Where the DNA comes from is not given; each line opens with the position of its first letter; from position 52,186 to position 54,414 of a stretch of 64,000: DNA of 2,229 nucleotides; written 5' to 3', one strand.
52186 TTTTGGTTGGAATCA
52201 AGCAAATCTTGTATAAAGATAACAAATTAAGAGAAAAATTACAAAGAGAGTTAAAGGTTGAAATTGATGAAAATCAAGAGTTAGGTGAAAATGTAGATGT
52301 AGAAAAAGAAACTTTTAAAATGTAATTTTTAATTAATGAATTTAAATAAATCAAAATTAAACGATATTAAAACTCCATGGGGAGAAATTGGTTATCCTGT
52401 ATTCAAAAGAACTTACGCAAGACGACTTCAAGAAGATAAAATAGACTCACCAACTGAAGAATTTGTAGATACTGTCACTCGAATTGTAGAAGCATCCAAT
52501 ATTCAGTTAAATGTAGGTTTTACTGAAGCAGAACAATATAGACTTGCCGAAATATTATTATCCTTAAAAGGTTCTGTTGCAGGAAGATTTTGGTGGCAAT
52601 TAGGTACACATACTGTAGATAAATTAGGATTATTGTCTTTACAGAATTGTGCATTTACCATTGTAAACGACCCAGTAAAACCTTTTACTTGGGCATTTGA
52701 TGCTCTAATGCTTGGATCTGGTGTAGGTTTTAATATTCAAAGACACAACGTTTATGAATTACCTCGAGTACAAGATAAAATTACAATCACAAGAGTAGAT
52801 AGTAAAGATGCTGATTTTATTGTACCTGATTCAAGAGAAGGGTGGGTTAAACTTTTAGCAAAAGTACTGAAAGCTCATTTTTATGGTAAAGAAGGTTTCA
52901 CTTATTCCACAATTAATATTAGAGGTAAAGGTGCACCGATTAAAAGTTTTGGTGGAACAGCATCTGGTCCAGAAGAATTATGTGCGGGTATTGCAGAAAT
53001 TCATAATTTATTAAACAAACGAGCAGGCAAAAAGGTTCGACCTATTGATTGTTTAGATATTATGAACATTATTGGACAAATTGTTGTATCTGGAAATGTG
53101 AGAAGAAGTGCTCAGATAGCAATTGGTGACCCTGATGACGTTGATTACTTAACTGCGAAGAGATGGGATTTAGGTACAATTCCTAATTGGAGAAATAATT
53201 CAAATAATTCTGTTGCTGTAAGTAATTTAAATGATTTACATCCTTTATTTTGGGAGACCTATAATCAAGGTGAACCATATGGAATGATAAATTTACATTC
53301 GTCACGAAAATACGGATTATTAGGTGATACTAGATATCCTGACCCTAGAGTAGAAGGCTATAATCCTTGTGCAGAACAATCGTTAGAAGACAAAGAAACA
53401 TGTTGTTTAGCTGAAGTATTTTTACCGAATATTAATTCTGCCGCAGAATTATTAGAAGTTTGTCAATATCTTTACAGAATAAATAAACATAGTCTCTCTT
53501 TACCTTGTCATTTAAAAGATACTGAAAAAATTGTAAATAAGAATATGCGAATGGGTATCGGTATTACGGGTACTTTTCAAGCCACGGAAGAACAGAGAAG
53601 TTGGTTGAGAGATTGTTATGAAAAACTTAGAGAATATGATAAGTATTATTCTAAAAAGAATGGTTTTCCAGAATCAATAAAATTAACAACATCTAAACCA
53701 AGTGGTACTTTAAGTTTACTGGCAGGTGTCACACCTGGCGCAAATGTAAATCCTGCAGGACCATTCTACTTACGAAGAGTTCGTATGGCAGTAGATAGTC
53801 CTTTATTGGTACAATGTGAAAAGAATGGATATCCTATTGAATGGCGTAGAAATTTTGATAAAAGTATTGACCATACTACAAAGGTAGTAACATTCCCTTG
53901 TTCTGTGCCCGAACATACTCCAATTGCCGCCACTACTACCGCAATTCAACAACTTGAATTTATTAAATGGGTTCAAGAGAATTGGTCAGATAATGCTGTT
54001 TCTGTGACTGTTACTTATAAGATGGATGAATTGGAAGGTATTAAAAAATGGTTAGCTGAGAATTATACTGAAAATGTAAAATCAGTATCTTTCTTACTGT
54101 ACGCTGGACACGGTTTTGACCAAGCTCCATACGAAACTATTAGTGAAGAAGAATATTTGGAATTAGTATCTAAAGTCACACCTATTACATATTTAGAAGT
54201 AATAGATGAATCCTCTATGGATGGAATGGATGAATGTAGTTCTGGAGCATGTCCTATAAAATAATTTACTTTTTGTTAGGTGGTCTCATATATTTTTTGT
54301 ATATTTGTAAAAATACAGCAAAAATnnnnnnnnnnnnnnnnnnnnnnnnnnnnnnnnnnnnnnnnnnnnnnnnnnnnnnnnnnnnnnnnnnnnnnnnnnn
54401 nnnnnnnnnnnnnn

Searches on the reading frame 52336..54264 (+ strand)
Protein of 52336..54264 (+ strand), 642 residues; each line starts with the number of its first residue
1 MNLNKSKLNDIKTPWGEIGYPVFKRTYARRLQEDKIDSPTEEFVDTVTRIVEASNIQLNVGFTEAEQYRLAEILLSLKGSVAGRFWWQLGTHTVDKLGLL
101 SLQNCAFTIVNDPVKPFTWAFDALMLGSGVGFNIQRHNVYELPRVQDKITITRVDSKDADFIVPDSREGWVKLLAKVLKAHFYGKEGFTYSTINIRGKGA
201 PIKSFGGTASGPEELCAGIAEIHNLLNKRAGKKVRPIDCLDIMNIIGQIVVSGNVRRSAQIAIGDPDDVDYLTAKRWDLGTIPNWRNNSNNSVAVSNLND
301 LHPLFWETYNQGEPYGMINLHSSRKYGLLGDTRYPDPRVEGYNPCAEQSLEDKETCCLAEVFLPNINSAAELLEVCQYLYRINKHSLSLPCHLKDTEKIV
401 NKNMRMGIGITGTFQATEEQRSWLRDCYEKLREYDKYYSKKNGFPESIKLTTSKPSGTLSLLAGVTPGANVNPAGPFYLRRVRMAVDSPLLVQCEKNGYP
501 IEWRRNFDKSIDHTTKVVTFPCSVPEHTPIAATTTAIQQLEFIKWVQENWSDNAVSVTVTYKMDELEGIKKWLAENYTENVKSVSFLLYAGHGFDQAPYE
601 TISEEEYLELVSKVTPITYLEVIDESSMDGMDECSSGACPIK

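Call 8: search_protein_families(library=phrogs, proteins=[window:52336-54264:+])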
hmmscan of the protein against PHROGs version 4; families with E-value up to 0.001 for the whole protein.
window:52336-54264:+ (642 aa): 1 family
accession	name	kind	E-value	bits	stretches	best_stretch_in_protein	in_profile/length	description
phrog_367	-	DNA, RNA and nucleotide metabolism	6.8e-124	415.6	1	6-642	22-697/701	ribonucleotide reductase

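Call 9: search_protein_families(library=pfam, proteins=[window:52336-54264:+])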
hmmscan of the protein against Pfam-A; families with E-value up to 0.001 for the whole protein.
window:52336-54264:+ (642 aa): 3 families
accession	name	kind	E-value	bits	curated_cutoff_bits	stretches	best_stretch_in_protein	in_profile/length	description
PF21995.1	RNR-II_ins_dom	-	1.5e-11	44.9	27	1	158-225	34-106/107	B12-dependent ribonucleotide reductase, insertion domain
PF02867.20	Ribonuc_red_lgC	-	7.8e-09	35.1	23.9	0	338-414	205-292/523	Ribonucleotide reductase, barrel domain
PF17975.6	RNR_Alpha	-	4.2e-06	27.6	26.4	1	10-65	11-63/101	Ribonucleotide reductase alpha domain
